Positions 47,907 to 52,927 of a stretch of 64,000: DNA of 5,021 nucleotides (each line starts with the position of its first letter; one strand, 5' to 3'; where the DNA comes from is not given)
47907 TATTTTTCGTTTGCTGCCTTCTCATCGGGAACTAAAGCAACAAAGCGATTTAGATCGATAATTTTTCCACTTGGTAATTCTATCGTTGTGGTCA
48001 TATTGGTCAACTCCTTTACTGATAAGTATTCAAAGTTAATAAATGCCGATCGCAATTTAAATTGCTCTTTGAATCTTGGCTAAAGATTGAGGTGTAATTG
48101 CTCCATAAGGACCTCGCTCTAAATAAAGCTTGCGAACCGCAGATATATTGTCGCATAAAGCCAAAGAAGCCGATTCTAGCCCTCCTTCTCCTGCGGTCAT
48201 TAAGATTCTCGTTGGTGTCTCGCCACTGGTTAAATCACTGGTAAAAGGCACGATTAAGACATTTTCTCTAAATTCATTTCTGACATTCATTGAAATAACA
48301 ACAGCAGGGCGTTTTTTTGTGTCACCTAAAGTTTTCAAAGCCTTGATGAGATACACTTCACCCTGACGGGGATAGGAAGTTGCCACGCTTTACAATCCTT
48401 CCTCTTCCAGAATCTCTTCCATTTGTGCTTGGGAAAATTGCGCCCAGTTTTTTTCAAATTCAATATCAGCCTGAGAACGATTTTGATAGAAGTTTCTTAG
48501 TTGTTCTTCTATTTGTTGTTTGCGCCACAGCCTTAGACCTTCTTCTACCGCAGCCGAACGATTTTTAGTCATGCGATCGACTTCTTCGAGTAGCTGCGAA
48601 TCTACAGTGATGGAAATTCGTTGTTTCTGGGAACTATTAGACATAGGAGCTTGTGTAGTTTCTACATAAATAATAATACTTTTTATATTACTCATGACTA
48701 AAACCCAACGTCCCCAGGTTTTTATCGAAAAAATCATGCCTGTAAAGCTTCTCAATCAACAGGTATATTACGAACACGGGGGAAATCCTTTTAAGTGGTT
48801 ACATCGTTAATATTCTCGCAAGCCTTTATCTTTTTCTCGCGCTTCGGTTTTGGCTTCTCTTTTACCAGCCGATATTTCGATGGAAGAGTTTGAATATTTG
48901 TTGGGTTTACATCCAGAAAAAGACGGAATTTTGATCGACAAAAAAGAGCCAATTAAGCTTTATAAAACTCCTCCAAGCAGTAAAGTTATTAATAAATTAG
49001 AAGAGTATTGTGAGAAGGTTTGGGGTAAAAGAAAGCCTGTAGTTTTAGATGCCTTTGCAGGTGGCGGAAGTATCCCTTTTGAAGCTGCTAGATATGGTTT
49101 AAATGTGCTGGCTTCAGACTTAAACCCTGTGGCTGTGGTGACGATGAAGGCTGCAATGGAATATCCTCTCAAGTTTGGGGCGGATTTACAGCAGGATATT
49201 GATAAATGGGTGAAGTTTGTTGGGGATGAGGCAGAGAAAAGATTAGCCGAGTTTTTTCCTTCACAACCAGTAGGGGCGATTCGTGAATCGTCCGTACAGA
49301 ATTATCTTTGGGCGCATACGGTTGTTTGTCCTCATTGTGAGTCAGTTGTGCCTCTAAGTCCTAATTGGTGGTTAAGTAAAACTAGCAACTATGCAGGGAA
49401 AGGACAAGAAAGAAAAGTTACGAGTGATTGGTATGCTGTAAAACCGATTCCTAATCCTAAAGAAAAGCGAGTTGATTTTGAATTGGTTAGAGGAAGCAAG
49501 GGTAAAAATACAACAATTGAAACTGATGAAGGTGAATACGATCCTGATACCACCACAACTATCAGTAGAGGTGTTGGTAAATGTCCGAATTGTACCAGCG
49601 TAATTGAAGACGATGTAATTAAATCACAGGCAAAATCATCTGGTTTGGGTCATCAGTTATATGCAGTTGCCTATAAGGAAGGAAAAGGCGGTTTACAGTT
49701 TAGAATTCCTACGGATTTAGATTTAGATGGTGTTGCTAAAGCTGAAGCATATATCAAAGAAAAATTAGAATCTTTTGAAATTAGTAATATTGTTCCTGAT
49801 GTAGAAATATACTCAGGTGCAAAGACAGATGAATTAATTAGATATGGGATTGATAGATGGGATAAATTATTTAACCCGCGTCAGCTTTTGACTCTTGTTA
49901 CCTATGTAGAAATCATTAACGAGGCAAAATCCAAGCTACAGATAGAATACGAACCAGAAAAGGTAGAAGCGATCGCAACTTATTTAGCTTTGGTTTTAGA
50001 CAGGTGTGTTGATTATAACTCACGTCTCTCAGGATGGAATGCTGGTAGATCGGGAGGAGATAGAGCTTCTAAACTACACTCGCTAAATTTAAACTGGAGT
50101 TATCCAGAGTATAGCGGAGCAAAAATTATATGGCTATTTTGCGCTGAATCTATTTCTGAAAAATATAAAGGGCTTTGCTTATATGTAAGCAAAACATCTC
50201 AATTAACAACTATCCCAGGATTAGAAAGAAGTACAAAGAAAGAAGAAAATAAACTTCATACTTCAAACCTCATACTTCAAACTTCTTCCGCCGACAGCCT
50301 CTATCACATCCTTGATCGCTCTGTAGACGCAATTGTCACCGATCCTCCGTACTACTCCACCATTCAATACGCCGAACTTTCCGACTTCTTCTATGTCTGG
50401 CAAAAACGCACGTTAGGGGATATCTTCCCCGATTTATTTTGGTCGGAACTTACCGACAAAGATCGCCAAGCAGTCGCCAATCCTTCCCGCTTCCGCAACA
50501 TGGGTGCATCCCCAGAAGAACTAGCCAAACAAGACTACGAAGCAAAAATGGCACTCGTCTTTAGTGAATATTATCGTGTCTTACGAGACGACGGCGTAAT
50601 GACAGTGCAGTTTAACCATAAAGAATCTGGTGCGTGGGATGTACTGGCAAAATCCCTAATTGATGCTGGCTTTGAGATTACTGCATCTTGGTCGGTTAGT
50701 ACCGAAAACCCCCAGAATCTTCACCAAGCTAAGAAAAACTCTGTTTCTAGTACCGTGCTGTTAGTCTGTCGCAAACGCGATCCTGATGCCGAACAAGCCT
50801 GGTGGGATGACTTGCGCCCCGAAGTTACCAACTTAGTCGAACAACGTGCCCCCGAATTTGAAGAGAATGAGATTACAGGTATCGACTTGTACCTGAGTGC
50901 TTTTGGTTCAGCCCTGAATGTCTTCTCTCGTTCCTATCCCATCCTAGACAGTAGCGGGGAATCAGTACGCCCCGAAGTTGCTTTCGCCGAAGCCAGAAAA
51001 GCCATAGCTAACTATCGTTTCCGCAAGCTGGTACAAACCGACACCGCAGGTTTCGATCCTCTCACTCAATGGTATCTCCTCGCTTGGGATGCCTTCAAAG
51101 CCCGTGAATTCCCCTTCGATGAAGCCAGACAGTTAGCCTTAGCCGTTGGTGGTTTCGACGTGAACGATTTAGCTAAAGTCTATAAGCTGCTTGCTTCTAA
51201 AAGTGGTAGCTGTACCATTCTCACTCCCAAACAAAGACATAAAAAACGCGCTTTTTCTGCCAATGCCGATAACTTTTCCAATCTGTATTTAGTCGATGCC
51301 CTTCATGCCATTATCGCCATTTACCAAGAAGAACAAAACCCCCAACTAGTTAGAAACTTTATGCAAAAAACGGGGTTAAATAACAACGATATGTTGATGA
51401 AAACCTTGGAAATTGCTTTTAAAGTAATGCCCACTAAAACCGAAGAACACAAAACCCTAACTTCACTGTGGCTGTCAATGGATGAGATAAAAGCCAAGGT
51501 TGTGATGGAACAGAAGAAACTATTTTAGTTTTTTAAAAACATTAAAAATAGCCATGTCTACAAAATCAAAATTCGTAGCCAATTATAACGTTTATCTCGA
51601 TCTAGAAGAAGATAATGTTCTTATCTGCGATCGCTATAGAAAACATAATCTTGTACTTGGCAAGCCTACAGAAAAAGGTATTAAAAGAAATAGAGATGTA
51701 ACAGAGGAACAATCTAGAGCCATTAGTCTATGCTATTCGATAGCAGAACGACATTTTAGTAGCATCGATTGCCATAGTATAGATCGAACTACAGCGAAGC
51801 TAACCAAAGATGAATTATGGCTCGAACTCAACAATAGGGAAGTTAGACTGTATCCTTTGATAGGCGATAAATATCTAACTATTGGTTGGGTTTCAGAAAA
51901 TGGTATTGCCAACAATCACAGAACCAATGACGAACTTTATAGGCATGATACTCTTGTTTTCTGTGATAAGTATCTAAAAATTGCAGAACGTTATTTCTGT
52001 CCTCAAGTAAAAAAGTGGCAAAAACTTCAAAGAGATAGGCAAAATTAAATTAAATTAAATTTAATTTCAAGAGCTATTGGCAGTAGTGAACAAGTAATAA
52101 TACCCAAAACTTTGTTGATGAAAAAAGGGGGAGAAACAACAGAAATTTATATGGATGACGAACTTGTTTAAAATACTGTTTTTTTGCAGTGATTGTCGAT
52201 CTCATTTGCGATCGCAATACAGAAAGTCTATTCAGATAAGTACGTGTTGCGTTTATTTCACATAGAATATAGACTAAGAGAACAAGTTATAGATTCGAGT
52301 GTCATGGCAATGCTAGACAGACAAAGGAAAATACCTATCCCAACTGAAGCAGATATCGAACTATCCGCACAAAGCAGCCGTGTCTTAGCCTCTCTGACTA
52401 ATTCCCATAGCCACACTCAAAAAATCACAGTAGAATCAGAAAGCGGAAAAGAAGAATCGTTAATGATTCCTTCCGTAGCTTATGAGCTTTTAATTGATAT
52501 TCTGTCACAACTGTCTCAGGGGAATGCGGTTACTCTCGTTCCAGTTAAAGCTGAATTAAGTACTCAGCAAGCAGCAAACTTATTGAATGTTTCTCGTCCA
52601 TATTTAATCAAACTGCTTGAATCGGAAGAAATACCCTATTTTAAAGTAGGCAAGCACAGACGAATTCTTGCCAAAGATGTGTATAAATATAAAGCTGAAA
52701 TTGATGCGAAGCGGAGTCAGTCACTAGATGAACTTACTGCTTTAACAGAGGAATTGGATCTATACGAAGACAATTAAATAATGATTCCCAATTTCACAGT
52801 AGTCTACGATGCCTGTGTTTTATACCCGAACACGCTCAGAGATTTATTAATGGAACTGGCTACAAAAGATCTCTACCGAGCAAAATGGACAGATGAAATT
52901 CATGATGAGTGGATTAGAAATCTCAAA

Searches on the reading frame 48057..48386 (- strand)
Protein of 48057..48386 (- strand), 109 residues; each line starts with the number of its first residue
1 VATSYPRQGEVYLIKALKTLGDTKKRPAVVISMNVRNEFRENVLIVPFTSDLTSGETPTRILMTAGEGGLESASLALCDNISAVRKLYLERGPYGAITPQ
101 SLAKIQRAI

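Call 28: search_protein_families(library=pfam, proteins=[window:48057-48386:-], max_evalue=0.01)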
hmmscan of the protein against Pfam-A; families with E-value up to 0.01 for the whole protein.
window:48057-48386:- (109 aa): 1 family
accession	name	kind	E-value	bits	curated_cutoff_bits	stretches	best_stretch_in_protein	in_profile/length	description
PF02452.23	PemK_toxin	-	1.6e-14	54.5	23.1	1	7-109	1-105/109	PemK-like, MazF-like toxin of type II toxin-antitoxin system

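Call 29: search_protein_families(library=ncbifam, proteins=[window:48057-48386:-], max_evalue=0.01)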
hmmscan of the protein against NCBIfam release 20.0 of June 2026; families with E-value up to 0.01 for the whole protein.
window:48057-48386:- (109 aa): 1 family
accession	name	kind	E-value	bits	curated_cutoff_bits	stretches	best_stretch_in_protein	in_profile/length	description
NF007386.0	PRK09907.1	equivalog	0.0036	17.3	120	1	22-106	25-103/111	endoribonuclease MazF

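Call 75: search_protein_families(library=padloc, proteins=[window:48057-48386:-], max_evalue=0.01)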
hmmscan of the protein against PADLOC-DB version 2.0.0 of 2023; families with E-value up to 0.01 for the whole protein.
window:48057-48386:- (109 aa): 0 families

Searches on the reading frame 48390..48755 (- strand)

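Call 28: search_protein_families(library=pfam, proteins=[window:48390-48755:-], max_evalue=0.01)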
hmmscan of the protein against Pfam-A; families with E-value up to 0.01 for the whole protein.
window:48390-48755:- (121 aa): 2 families
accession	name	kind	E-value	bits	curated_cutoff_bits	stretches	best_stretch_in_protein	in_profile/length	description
PF07362.18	CcdA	-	0.0018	19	22.4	1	44-84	1-41/71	Post-segregation antitoxin CcdA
PF01402.27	RHH_1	-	0.0029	17.9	20.5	0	46-78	1-37/39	Ribbon-helix-helix protein, copG family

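Call 29: search_protein_families(library=ncbifam, proteins=[window:48390-48755:-], max_evalue=0.01)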
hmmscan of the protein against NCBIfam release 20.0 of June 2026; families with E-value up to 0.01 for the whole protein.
window:48390-48755:- (121 aa): 1 family
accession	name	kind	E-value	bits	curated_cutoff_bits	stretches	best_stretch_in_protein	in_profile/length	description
NF050104.1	TA_MazE_antitoxin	equivalog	1.2e-06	28.8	65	1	46-106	1-61/69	type II toxin-antitoxin system MazE family antitoxin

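Call 75: search_protein_families(library=padloc, proteins=[window:48390-48755:-], max_evalue=0.01)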
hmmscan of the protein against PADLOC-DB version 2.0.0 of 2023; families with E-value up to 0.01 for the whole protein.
window:48390-48755:- (121 aa): 1 family
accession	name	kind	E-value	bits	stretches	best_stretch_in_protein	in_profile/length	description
PDLC02489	BrxC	-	0.0013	14.8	1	41-121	978-1055/1146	BrxC-PglY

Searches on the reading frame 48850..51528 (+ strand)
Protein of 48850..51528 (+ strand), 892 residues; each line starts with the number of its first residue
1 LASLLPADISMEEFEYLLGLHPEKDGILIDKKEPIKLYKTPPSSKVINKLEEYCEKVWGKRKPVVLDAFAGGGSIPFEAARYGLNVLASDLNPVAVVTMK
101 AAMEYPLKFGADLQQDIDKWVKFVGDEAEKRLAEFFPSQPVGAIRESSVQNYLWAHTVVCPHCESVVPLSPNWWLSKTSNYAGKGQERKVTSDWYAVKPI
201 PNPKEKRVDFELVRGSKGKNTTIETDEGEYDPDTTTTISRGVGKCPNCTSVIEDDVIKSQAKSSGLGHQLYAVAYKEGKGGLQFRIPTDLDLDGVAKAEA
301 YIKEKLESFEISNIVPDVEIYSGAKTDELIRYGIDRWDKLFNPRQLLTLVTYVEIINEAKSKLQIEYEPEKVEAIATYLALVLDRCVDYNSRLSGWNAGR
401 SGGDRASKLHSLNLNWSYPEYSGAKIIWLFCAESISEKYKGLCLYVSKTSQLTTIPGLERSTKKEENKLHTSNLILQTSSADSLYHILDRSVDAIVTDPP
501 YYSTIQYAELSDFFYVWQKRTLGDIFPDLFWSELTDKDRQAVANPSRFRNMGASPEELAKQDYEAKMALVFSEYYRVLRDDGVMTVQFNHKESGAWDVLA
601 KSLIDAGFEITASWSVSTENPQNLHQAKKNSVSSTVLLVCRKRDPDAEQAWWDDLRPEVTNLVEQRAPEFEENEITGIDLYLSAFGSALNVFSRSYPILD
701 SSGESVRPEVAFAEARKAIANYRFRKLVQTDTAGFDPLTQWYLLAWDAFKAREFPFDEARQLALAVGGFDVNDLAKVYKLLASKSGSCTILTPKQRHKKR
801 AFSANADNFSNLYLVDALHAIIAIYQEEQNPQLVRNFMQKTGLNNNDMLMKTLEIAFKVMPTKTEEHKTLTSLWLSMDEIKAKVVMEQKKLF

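Call 4: search_protein_families(library=pfam, proteins=[window:48850-51528:+], max_evalue=0.01)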
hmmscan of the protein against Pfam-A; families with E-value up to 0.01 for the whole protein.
window:48850-51528:+ (892 aa): 5 families
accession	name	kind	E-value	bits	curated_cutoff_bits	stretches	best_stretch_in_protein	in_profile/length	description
PF01555.25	N6_N4_Mtase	-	1.9e-07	31.7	26.7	1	492-645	1-109/221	DNA methylase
PF02086.21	MethyltransfD12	-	4.1e-06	27.1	22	1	46-105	8-64/253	D12 class N6 adenine-specific DNA methyltransferase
PF03602.21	Cons_hypoth95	-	0.00055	20.1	24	0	61-104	41-85/182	Conserved hypothetical protein 95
PF01170.24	UPF0020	-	0.00072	19.7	22.3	0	479-509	110-139/197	RMKL-like, methyltransferase domain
PF12760.12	Zn_ribbon_IS1595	-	0.0098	16.3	25.4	0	150-166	11-27/46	Transposase zinc-ribbon domain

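Call 5: search_protein_families(library=padloc, proteins=[window:48850-51528:+], max_evalue=0.01)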
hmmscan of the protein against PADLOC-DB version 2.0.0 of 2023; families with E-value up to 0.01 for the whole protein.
window:48850-51528:+ (892 aa): 30 families (the best 25 are shown)
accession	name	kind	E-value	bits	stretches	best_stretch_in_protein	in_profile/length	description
PDLC00660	HmaB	-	2.9e-67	225.4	2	228-829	324-898/967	DNA-adenine methylase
PDLC00661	HmaB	-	7.4e-67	224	2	114-827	220-902/973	DNA-adenine methylase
PDLC02189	DUF1156_MTase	-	2e-53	179.9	1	57-666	160-701/944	-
PDLC03352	MTase_II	-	4.7e-46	155.1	3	273-525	353-599/1023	Type II methyltransferase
PDLC03314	MTase_II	-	3.5e-36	122.7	3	473-667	529-702/944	Type II methyltransferase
PDLC03233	MTase_II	-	1.4e-35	121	2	62-420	122-444/731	Type II methyltransferase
PDLC02541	PglX|PglXI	-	3.7e-17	59.7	1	458-626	460-605/919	PglXI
PDLC03312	MTase_II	-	1.8e-12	43.8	1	475-628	1113-1246/1344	Type II methyltransferase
PDLC03346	MTase_II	-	4.1e-11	39.4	1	459-642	576-736/1068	Type II methyltransferase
PDLC04134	mad2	-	2.2e-09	34.7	2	473-656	340-460/492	mads_2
PDLC03224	MTase_II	-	1.1e-07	29.1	1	38-102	73-134/481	Type II methyltransferase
PDLC03325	MTase_II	-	3.6e-07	27.3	1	464-509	265-310/426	Type II methyltransferase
PDLC03319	MTase_II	-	8.7e-07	26.1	0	58-101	20-63/503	Type II methyltransferase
PDLC03353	MTase_II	-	1e-06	26.5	1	471-596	9-90/260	Type II methyltransferase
PDLC03295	MTase_II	-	2e-06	25.5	0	482-513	13-44/292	Type II methyltransferase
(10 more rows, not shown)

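Call 29: search_protein_families(library=ncbifam, proteins=[window:48850-51528:+], max_evalue=0.01)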
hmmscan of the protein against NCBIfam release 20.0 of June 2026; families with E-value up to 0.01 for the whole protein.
window:48850-51528:+ (892 aa): 3 families
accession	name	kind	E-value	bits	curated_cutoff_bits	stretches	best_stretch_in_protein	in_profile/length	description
NF042963.1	DUF1156_antiphage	equivalog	8.3e-73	245.9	1000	1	56-700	179-769/960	anti-phage-associated DUF1156 domain-containing protein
TIGR01177.1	TIGR01177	hypoth_equivalog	0.0006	19.2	316.55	0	481-503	239-260/330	TIGR01177 family methyltransferase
NF010253.0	PRK13699.1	subfamily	0.0033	17.1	244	0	479-503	8-32/226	DNA methyltransferase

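Call 76: find_encoding_contigs(protein=P0399, flank=10000, max_places=2)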
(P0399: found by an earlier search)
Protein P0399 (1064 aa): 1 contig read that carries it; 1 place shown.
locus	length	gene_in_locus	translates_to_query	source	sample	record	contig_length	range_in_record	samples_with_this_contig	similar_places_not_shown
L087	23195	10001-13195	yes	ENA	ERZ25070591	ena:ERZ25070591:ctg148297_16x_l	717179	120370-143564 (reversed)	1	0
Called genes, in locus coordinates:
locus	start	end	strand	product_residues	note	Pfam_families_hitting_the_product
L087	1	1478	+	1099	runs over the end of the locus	PF04465:DUF499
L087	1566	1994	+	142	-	PF24728:DUF7680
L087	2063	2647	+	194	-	PF01797:Y1_Tnp (faint)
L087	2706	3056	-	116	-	PF02452:PemK_toxin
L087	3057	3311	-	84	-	-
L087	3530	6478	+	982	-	PF06634:DUF1156, PF01555:N6_N4_Mtase (faint), PF02086:MethyltransfD12 (faint)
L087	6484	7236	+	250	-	-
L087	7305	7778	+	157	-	PF12728:HTH_17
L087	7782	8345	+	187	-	PF13470:PIN_3, PF26343:VapC50_C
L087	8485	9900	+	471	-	-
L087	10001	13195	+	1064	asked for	PF00176:SNF2-rel_dom, PF00270:DEAD (weak), PF04851:ResIII, PF00271:Helicase_C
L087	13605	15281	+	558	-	PF08751:TrwC, PF13086:AAA_11 (faint), PF13245:AAA_19, PF13604:AAA_30, PF13401:AAA_22 (weak), PF22232:TraI_hel_assoc_N (weak)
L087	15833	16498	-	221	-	PF12167:Arm-DNA-bind_2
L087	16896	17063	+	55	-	PF02069:Metallothio_Pro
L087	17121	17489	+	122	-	PF01022:HTH_5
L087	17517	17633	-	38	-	-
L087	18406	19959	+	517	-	PF13655:RVT_N, PF00078:RVT_1, PF08388:GIIM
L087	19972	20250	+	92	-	PF01844:HNH, PF14279:HNH_5 (weak)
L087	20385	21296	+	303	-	PF01156:IU_nuc_hydro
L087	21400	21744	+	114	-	PF01329:Pterin_4a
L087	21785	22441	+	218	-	-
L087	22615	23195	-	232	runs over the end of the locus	PF04970:LRAT, PF04012:PspA_IM30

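Call 77: find_encoding_contigs(protein=P0394, flank=10000, max_places=2)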
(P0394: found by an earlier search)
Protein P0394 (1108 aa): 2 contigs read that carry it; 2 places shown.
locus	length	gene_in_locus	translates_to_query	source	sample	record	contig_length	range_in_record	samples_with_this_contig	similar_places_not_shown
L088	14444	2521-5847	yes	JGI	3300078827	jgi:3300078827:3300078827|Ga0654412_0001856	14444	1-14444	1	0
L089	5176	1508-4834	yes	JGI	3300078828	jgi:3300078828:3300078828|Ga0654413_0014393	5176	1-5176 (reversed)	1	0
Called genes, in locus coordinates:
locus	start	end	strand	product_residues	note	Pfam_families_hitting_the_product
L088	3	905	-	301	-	?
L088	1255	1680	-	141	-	PF13443:HTH_26 (faint), PF01381:HTH_3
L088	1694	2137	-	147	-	PF22014:DUF6932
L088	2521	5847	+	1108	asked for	PF04465:DUF499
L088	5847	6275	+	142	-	PF24728:DUF7680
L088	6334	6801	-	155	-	-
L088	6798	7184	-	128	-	-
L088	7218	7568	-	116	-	PF02452:PemK_toxin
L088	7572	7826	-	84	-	-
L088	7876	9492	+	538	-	PF06634:DUF1156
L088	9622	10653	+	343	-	-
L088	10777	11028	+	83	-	-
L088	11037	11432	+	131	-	PF01850:PIN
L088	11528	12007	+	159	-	PF12728:HTH_17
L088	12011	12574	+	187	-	PF13470:PIN_3 (weak), PF26343:VapC50_C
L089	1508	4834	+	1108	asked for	PF04465:DUF499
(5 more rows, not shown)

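Call 88: search_solved_structures(query=window:48850-51528:+, max_evalue=0.01)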
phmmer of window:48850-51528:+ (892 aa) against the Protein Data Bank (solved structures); distinct sequences matched with E-value up to 0.01: 0.

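Call 113: find_encoding_contigs(protein=window:48880-51528:+, flank=3000, max_places=6)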
Protein window:48880-51528:+ (882 aa): 2 contigs read that carry it; 1 place shown.
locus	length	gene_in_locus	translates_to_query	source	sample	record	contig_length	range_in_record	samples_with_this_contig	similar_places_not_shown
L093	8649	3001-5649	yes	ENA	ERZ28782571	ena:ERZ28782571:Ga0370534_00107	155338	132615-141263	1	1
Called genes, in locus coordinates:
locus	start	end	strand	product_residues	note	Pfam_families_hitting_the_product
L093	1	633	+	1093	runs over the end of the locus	PF04465:DUF499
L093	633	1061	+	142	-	PF24728:DUF7680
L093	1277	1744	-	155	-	-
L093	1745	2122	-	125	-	-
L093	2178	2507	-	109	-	PF02452:PemK_toxin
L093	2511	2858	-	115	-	-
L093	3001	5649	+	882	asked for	PF01555:N6_N4_Mtase (faint), PF02086:MethyltransfD12 (faint)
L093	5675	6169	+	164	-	-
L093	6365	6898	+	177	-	PF12728:HTH_17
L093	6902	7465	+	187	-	PF13470:PIN_3 (weak), PF26343:VapC50_C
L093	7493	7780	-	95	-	PF06803:DUF1232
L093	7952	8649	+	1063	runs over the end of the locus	PF00176:SNF2-rel_dom, PF00270:DEAD (weak), PF04851:ResIII, PF00271:Helicase_C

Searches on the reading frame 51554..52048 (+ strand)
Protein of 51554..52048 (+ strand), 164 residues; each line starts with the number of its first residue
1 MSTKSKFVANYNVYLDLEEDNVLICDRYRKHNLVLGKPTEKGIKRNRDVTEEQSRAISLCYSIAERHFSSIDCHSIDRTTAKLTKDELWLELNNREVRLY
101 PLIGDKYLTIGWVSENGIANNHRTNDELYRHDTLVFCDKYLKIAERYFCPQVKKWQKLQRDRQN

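Call 4: search_protein_families(library=pfam, proteins=[window:51554-52048:+], max_evalue=0.01)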
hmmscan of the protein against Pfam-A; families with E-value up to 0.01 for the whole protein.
window:51554-52048:+ (164 aa): 0 families

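Call 5: search_protein_families(library=padloc, proteins=[window:51554-52048:+], max_evalue=0.01)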
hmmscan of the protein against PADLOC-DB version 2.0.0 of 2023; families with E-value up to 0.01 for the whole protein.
window:51554-52048:+ (164 aa): 0 families

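Call 29: search_protein_families(library=ncbifam, proteins=[window:51554-52048:+], max_evalue=0.01)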
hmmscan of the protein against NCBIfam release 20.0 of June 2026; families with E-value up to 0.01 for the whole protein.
window:51554-52048:+ (164 aa): 0 families

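Call 30: search_protein_families(library=pfam, proteins=[window:51554-52048:+], max_evalue=10)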
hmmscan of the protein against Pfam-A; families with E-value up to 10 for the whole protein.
window:51554-52048:+ (164 aa): 0 families

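Call 110: search_solved_structures(query=window:51554-52048:+, max_evalue=1)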
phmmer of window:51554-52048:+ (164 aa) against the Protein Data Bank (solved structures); distinct sequences matched with E-value up to 1: 5.
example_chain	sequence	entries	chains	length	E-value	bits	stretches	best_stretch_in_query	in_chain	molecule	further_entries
5a7d_B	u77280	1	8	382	0.15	15.3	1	46-107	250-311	PINS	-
3k8z_A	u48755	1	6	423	0.26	14.5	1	15-63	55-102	NAD-specific glutamate dehydrogenase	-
4a1s_A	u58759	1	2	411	0.26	14.5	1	46-107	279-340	PARTNER OF INSCUTEABLE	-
7ane_T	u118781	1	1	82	0.4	13.9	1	114-154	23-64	bL32m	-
7aih_T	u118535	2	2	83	0.41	13.9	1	114-154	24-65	bL32m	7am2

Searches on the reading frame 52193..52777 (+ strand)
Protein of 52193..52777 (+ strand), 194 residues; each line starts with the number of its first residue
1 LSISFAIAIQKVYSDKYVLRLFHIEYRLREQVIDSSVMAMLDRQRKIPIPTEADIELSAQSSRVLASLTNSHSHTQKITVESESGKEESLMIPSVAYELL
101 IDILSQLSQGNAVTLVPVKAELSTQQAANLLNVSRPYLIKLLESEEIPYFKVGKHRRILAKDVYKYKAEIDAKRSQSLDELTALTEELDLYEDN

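Call 4: search_protein_families(library=pfam, proteins=[window:52193-52777:+], max_evalue=0.01)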
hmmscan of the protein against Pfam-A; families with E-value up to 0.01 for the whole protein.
window:52193-52777:+ (194 aa): 2 families
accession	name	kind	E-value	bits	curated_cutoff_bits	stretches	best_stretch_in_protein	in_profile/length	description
PF12728.13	HTH_17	-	4.6e-10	40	27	1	122-167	2-47/51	Helix-turn-helix domain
PF03683.19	UPF0175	-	0.0054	16.8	27.9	0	121-152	33-64/75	Uncharacterised protein family (UPF0175)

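Call 5: search_protein_families(library=padloc, proteins=[window:52193-52777:+], max_evalue=0.01)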
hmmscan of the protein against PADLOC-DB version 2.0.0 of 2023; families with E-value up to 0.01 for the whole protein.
window:52193-52777:+ (194 aa): 2 families
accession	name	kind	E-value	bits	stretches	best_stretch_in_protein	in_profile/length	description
PDLC04133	mad1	-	0.00075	17.7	1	121-172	5-56/60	mads_1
PDLC05076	PDC-S70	-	0.0046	15.1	1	102-161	22-80/94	-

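Call 29: search_protein_families(library=ncbifam, proteins=[window:52193-52777:+], max_evalue=0.01)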
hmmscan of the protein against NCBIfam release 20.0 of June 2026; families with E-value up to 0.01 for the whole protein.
window:52193-52777:+ (194 aa): 3 families
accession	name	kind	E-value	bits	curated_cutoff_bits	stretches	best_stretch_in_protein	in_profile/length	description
TIGR01764.1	excise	domain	8.4e-13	48.5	28.8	1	122-168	2-48/49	excisionase family DNA-binding protein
NF040990.2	MamR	equivalog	0.0021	18.3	100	1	123-166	45-88/91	magnetosome protein MamR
NF047737.1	antiphage_MADS1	equivalog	0.0047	17.1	80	1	124-163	6-45/49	methylation-associated defense system helix-turn-helix domain-containing protein MAD1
